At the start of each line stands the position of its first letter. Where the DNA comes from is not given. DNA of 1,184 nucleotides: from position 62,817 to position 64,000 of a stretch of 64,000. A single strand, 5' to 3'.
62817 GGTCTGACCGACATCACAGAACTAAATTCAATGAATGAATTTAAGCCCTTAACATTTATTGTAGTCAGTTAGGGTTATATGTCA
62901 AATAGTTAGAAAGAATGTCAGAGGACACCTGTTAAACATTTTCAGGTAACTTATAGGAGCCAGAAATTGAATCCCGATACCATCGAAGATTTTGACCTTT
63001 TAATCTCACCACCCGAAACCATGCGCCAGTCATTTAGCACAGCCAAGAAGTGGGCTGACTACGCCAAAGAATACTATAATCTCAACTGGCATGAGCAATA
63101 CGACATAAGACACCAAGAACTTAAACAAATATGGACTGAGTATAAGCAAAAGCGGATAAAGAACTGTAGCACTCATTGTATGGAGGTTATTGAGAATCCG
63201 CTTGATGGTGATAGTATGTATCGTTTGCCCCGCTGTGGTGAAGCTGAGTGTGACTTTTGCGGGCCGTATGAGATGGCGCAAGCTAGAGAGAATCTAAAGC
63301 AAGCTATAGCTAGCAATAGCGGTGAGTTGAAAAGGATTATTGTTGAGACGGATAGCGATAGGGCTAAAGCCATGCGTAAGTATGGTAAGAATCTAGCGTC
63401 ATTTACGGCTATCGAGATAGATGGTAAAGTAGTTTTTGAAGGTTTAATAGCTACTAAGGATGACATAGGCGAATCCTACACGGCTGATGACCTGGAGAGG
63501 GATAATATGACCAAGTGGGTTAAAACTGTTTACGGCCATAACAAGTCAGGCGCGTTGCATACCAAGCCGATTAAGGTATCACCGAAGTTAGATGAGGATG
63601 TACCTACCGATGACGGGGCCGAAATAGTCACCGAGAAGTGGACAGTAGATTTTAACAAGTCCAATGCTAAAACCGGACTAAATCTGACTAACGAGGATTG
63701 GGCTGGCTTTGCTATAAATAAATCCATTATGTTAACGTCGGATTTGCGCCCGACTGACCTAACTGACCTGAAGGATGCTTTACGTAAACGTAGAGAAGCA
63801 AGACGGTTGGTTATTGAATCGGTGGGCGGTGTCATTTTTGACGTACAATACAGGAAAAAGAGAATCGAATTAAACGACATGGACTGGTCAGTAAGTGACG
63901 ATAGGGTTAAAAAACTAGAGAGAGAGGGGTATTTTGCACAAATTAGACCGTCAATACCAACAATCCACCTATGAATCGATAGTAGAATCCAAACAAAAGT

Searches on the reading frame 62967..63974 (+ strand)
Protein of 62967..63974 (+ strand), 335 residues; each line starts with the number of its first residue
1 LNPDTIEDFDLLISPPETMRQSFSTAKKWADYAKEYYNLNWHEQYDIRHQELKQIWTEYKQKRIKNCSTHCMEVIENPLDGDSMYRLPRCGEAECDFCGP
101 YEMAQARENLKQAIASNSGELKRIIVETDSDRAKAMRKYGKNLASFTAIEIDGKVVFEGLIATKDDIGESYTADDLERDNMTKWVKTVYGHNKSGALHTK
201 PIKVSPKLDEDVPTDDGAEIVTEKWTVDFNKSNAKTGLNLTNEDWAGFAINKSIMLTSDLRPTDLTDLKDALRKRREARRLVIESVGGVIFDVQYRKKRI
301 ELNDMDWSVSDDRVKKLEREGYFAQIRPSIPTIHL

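Call 13: search_protein_families(library=pfam, proteins=[window:62967-63974:+], max_evalue=0.01)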
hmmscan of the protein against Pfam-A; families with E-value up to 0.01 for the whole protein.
window:62967-63974:+ (335 aa): 0 families

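Call 14: search_protein_families(library=phrogs, proteins=[window:62967-63974:+], max_evalue=0.01)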
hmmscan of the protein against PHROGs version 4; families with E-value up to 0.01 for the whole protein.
window:62967-63974:+ (335 aa): 0 families

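Call 15: find_related_loci(query=window:62967-63971:+, collection=viral_contigs, flank=6000)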
Query window:62967-63971:+ (335 aa) in viral_contigs; peptide patterns used: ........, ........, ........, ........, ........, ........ (x = any residue, [..] = any of these).
5 stretches matched a pattern, but none encodes a relative of the query by tblastn (E <= 1e-3).

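Call 17: find_homologous_proteins(query=window:62967-63971:+)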
Query window:62967-63971:+ (335 aa): 7 proteins with E <= 0.001 among 1024 candidates.
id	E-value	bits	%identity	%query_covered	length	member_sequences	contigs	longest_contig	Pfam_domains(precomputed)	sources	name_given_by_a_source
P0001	1.4e-226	769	100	100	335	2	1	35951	-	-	-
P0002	1.4e-111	391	53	99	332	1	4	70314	-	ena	-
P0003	2.6e-109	383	54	97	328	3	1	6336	-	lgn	-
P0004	3.2e-108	380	52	97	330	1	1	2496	-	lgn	-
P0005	3.8e-106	373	52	97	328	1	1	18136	-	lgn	-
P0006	1.5e-100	355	51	95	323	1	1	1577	-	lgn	-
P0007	4.7e-51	192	35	84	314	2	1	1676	-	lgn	-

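Call 18: find_encoding_contigs(protein=P0002, flank=10000, max_places=4)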
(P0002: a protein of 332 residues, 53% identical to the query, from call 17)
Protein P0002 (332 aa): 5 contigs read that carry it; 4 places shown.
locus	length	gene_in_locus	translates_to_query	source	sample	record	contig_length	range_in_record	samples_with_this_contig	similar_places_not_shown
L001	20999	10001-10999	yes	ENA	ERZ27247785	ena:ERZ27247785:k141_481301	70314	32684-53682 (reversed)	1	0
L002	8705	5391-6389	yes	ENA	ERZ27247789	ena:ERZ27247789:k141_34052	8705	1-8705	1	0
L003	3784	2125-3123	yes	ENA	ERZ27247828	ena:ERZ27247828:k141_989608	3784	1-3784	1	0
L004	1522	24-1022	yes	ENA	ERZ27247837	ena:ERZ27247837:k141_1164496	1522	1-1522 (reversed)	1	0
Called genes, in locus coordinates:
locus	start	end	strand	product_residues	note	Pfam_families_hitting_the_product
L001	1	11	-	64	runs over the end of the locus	-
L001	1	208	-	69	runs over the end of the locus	-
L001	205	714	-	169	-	-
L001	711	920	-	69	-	-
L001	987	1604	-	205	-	PF10935:DUF2637, PF08279:HTH_11 (weak)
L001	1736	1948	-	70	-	-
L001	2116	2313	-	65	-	-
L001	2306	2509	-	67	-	-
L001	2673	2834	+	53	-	-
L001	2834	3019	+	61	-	-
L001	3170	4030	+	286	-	-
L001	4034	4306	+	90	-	-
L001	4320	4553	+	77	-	-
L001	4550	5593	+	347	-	-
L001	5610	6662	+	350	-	-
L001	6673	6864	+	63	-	-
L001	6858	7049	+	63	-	-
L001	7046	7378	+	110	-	-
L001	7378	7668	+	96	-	-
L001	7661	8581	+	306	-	-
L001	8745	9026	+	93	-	-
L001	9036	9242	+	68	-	-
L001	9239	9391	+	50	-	-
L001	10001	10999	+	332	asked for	-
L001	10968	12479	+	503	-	PF00270:DEAD (faint), PF04851:ResIII (faint)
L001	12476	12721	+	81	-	-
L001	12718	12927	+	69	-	-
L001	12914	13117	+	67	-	-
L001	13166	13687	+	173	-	-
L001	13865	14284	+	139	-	-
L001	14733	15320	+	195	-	-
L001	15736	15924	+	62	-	-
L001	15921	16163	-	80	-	-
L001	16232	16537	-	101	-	-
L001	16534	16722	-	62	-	-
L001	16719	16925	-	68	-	-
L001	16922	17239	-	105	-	-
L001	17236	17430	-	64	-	-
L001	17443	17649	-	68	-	-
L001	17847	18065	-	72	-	-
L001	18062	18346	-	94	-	-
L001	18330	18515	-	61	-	-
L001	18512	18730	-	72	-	-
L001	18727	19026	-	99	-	-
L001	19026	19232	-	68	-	-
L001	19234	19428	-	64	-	-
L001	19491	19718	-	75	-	PF12728:HTH_17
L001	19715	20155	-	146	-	PF05551:zf-His_Me_endon (faint), PF13392:HNH_3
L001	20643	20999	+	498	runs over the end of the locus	PF20441:TerL_nuclease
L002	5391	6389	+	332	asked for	-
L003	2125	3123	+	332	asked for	-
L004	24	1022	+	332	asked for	-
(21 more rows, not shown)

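Call 19: find_encoding_contigs(protein=P0003, flank=10000, max_places=3)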
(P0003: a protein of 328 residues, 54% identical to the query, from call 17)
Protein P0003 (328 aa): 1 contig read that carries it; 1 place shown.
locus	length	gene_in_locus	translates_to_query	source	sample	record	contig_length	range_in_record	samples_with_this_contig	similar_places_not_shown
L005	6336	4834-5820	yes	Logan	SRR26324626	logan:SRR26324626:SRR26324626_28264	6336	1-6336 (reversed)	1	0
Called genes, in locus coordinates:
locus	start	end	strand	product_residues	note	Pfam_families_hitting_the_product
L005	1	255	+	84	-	?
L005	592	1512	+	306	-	-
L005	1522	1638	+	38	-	-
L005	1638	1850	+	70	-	-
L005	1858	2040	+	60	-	-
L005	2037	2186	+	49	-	-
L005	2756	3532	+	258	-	-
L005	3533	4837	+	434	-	PF07505:DUF5131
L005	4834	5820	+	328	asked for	-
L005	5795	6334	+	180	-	?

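Call 20: find_encoding_contigs(protein=P0005, flank=10000, max_places=3)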
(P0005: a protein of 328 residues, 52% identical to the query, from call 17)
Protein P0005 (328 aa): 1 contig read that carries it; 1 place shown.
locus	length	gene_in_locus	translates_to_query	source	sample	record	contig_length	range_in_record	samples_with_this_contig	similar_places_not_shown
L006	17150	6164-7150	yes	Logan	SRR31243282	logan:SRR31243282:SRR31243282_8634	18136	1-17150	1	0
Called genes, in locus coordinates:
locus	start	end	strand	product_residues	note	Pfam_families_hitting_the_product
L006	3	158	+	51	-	?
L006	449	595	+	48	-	-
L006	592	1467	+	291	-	-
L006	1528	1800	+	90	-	-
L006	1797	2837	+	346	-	-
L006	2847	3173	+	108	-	-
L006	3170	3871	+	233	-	-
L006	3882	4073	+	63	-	-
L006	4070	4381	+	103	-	-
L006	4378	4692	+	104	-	-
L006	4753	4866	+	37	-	-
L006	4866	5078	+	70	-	-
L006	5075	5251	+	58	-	-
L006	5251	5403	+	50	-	-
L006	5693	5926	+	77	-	-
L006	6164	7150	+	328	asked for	-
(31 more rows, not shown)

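Call 25: find_encoding_contigs(protein=P0004, flank=10000, max_places=3)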
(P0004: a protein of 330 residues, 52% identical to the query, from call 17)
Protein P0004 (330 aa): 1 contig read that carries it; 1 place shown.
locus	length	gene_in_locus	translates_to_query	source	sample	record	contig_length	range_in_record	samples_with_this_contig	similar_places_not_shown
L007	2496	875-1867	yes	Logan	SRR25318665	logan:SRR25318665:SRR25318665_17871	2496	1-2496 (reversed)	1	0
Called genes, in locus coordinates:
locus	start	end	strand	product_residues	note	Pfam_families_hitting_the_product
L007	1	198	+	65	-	?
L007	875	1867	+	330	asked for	-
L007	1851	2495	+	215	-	?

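Call 26: find_encoding_contigs(protein=P0006, flank=10000, max_places=3)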
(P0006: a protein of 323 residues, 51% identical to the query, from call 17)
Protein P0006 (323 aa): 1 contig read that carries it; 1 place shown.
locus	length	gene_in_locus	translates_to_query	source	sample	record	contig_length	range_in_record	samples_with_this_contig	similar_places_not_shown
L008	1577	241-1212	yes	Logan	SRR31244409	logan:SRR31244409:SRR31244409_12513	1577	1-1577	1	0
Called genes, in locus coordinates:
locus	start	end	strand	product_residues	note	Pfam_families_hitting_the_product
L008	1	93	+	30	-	?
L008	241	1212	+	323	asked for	-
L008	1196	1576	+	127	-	?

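Call 27: find_encoding_contigs(protein=P0007, flank=10000, max_places=3)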
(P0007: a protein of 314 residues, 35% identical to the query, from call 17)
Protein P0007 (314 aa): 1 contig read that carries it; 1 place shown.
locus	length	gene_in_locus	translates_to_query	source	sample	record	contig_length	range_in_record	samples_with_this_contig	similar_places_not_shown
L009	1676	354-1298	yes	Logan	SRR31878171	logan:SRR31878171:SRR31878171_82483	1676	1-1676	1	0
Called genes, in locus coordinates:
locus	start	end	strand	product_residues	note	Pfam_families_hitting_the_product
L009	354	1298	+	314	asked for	-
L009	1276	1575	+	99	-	-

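Call 33: find_related_loci(query=A1, collection=metagenome_contigs, flank=3000)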
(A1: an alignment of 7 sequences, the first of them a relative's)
Query A1 (335 aa) in metagenome_contigs; peptide patterns used: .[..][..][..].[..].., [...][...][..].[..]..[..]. (x = any residue, [..] = any of these).
320 stretches matched a pattern, but none encodes a relative of the query by tblastn (E <= 1e-3).

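Call 34: find_related_loci(query=A1, collection=genome_contigs, flank=3000)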
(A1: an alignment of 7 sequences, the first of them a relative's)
Query A1 (335 aa) in genome_contigs; peptide patterns used: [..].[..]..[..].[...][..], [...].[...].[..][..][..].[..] (x = any residue, [..] = any of these).
51 stretches matched a pattern, but none encodes a relative of the query by tblastn (E <= 1e-3).

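Call 35: find_related_loci(query=A1, collection=viral_contigs, flank=3000)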
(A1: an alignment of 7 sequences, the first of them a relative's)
Query A1 (335 aa) in viral_contigs; peptide patterns used: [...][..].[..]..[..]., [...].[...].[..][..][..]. (x = any residue, [..] = any of these).
65 stretches matched a pattern, but none encodes a relative of the query by tblastn (E <= 1e-3).

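Call 36: find_homologous_proteins(query=A1, max_evalue=0.001)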
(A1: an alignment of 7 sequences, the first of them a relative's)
Query A1 (7 sequences) (335 aa, profile of the alignment): 9 proteins with E <= 0.001 among 3041 candidates.
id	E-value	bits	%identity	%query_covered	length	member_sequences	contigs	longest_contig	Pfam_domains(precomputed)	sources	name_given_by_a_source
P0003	9.1e-189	645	54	97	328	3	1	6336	-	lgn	-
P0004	1.3e-188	644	52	97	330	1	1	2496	-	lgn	-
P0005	3.0e-186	636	52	97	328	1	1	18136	-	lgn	-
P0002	2.4e-183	627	53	99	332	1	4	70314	-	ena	-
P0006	4.9e-182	622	51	95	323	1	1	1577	-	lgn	-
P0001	6.6e-168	576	100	100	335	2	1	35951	-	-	-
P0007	2.6e-129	449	35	84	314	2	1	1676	-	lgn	-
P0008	7.1e-112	392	36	83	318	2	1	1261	-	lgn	-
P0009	1.5e-108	381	37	77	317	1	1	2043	-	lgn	-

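Call 37: find_encoding_contigs(protein=P0008, flank=10000, max_places=3)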
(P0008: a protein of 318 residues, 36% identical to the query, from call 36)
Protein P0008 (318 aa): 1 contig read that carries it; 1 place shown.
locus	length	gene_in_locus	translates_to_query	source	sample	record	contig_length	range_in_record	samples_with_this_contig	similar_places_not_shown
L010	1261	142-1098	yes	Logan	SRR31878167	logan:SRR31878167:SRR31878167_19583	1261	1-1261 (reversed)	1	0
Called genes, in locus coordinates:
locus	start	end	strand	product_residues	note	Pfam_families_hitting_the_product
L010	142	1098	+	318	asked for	-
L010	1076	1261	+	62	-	?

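Call 38: find_encoding_contigs(protein=P0009, flank=10000, max_places=3)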
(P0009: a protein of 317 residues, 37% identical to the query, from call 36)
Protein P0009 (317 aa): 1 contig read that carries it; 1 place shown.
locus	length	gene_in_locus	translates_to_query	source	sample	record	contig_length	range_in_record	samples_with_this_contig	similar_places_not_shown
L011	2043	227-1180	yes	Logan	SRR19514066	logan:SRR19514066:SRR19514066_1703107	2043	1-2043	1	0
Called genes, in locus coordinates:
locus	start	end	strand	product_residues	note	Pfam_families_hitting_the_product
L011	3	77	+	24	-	?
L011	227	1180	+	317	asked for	-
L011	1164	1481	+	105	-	-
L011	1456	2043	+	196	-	?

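Call 61: search_solved_structures(query=A1, max_evalue=1)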
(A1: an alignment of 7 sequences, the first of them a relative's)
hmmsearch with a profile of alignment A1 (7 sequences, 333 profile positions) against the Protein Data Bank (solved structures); distinct sequences matched with E-value up to 1: 1.
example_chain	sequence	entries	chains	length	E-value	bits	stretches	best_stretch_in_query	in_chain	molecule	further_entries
4xa3_A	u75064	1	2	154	0.098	14.9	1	247-311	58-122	Gp7-MYH7(1361-1425)-Eb1 chimera protein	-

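Call 70: predict_structure(alignment_id=A1)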
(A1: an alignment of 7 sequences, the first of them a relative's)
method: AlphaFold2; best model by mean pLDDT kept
length: 335 residues; sequences in the alignment: 7
mean_pLDDT: 78.5   pTM: 0.61
mean pLDDT of the five models: 78.5, 74.8, 73.6, 72.1, 71.2
residues with pLDDT >= 90: 106; 70-90: 147; 50-70: 55; < 50: 27
segments of 3 or more residues with pLDDT < 50: 1-13, 202-215
pLDDT, mean of each block of 10 residues (from residue 1): 29 50 62 71 64 73 77 90 85 84 90 80 90 90 88 86 92 93 79 76 35 58 89 90 92 91 89 94 93 82 83 83 67 71
secondary structure, 60 per line:
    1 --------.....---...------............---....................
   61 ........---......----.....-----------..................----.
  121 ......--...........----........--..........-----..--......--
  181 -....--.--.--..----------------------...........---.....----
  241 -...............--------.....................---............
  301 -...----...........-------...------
elements in order: H9-13 H26-37 H41-68 E72-77 E82-86 H98-115 E120-126 H129-139 E144-151 E154-163 H173-178 H182-185 E218-228 H232-236 H242-256 H265-285 E289-300 H309-319

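Call 74: fold_search(model_id=the predicted structure, library=pdb)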
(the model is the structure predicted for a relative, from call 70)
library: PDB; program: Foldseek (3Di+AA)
matches with E <= 10: 407; with E <= 0.001: 0
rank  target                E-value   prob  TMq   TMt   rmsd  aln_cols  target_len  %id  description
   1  5gar_N                2.7e-01  0.07  0.12  0.07  26.6       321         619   11  Thermus thermophilus V/A-ATPase, conformation 1 (released 2016-03-09)
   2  9t0n                  2.7e-01  0.02  0.09  0.09  23.1       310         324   11  Crystal structure of TagF (ACIAD2683) from Acinetobacter baylyi ADP1 (released 2025-11-12)
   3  5y5x_N                3.0e-01  0.09  0.11  0.06  20.0       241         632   12  V/A-type ATPase/synthase from Thermus thermophilus, rotational state 1 (released 2018-01-17)
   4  7mgv_A                3.5e-01  0.05  0.11  0.11  20.6       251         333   14  Chryseobacterium gregarium RiPP-associated ATP-grasp ligase in complex with ADP, and a leader and core peptide (released 2021-06-23)
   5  5l09_A                6.0e-01  0.03  0.08  0.13  18.8       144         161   12  Crystal Structure of Quorum-Sensing Transcriptional Activator from Yersinia enterocolitica in complex with 3-oxo-N-[(3 (released 2016-09-07)
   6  7lsd_D                6.7e-01  0.06  0.09  0.17  17.6       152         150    9  Crystal structure of near-infrared fluorescent protein miRFP718nano (released 2022-02-23)
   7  2vzy_C                7.4e-01  0.16  0.12  0.18  12.7       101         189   15  Crystal structure of Rv0802c from Mycobacterium tuberculosis in an unliganded form. (released 2009-04-07)
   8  7apd_G                9.2e-01  0.30  0.12  0.24   8.2        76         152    6  Bovine Papillomavirus E1 DNA helicase-replication fork complex (released 2021-11-17)
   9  4v61_AH               9.7e-01  0.16  0.11  0.21  12.0        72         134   11  Homology model for the Spinach chloroplast 30S subunit fitted to 9.4A cryo-EM map of the 70S chlororibosome. (released 2014-07-09)
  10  4iwx                  9.7e-01  0.06  0.09  0.10  14.7       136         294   15  Rimk structure at 2.85A (released 2013-05-08)
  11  3eea_A                9.7e-01  0.04  0.09  0.16  17.0       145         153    8  The crystal structure of the GAF domain/HD domain protein from Geobacter sulfurreducens (released 2008-11-04)
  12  8e3n                  9.7e-01  0.02  0.11  0.12  27.0       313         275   10  Crystal structure of pregnane X receptor ligand binding domain complexed with rifamycin S (released 2023-03-15)
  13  4fof                  1.0e+00  0.04  0.10  0.16  17.6       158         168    7  Crystal Structure of the blue-light absorbing form of the Thermosynechococcus elongatus PixJ GAF-domain (released 2013-01-16)
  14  7cww                  1.1e+00  0.05  0.11  0.11  21.4       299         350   10  Crystal structure of TsrL (released 2021-09-15)
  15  4xty_B                1.1e+00  0.08  0.09  0.11  12.6       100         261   11  Mycobacterium tuberculosis biotin ligase complexed with bisubstrate inhibitor 63 with Fluorine in place of 2'OH (released 2015-09-02)
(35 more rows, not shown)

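Call 96: find_homologous_proteins(query=L001:10968-12476:+, max_evalue=1e-30)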
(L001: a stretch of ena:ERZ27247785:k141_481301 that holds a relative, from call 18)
Query L001:10968-12476:+ (503 aa): 289 proteins with E <= 1e-30 among 8000 candidates; the best 120 are listed.
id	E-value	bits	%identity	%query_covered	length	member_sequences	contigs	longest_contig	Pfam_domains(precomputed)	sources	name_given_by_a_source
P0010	0.0e+0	1062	88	100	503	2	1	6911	PF00270.36,PF04851.22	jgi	-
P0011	0.0e+0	1051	87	100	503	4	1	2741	-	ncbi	-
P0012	0.0e+0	1039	86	100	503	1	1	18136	PF00270.36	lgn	-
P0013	3.6e-298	1007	84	100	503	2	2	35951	PF00270.36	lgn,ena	-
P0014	6.7e-291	983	82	100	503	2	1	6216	PF00270.36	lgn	-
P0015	2.8e-286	968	81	100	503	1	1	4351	PF00270.36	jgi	-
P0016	1.7e-277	939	78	100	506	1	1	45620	-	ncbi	-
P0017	1.9e-207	708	59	100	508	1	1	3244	-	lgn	-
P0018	2.6e-185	635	56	100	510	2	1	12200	PF04851.22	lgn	-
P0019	6.1e-176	604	53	100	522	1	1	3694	PF04851.22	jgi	-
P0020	3.4e-173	595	53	100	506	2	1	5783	-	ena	-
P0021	8.8e-172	590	52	100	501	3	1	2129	-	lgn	-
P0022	1.7e-171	589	54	100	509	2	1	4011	-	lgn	-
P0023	2.2e-169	582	52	100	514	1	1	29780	PF00270.36,PF04851.22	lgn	-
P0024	2.6e-152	526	46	100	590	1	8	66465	-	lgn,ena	-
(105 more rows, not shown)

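Call 97: find_encoding_contigs(protein=P0016, flank=6000, max_places=2)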
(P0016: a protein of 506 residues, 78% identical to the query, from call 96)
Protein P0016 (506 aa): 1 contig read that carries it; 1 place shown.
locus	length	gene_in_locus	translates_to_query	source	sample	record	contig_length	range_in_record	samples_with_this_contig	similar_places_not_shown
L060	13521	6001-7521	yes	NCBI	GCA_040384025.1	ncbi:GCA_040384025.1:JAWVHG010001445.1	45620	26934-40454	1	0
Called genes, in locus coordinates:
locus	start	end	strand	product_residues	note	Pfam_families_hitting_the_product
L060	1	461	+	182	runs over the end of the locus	-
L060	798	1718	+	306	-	-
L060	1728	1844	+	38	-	-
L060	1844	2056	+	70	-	-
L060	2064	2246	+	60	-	-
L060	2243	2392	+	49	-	-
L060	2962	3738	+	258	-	-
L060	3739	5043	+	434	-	PF07505:DUF5131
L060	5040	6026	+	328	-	-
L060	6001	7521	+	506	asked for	-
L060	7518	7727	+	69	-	-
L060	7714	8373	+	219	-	-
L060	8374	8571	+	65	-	-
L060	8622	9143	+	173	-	-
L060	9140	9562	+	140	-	-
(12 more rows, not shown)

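Call 98: find_encoding_contigs(protein=P0018, flank=6000, max_places=2)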
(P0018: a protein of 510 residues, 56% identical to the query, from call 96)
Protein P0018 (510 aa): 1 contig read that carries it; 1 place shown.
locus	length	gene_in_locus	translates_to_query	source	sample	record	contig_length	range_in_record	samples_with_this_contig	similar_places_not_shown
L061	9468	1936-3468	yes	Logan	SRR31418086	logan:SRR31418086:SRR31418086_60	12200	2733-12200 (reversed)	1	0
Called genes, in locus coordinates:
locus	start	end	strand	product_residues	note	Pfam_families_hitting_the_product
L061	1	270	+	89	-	?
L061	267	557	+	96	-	-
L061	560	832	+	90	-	-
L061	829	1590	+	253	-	PF00145:DNA_methylase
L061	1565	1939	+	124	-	-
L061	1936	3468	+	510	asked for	PF04851:ResIII (weak)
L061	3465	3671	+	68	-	-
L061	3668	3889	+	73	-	-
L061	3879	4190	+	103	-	-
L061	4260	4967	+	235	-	PF20314:DUF6610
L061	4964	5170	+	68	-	-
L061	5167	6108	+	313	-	-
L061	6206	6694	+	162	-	-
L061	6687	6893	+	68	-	-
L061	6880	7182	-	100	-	-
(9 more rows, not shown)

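Call 100: find_encoding_contigs(protein=P0010, flank=6000, max_places=2)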
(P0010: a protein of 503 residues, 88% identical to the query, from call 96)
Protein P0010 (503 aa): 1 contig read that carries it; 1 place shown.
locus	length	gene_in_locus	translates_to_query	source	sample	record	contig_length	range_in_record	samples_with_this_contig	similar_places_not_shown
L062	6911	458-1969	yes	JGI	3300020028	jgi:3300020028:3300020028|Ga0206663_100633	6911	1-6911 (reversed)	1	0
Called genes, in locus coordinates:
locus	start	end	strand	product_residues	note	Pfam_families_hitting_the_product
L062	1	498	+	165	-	?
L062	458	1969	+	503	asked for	PF00270:DEAD (weak), PF04851:ResIII (weak)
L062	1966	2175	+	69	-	-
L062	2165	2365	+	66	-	-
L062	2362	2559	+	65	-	-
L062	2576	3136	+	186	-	-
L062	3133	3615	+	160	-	-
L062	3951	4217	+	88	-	-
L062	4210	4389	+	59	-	-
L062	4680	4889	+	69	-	-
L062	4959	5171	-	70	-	-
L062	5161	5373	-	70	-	-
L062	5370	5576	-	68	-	-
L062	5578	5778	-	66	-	-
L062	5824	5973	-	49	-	-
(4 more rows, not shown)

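Call 101: find_encoding_contigs(protein=P0014, flank=6000, max_places=2)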
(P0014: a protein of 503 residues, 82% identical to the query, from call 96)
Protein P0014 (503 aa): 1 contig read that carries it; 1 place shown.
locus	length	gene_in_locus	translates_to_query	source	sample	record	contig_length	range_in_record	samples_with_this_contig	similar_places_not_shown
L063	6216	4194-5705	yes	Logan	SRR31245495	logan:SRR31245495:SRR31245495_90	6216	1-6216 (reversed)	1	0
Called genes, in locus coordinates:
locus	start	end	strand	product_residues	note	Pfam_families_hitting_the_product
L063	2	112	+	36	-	?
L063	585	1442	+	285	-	-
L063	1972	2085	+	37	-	-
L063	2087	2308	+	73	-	-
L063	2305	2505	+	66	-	-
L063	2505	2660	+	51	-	-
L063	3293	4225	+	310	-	-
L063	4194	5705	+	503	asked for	PF00270:DEAD (faint)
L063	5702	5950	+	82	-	-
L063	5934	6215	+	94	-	?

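Call 104: search_protein_families(library=phrogs, proteins=[L001:10001-10999:+], max_evalue=0.01)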
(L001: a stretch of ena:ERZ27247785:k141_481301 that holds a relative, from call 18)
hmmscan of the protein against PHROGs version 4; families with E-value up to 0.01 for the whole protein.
L001:10001-10999:+ (332 aa): 0 families
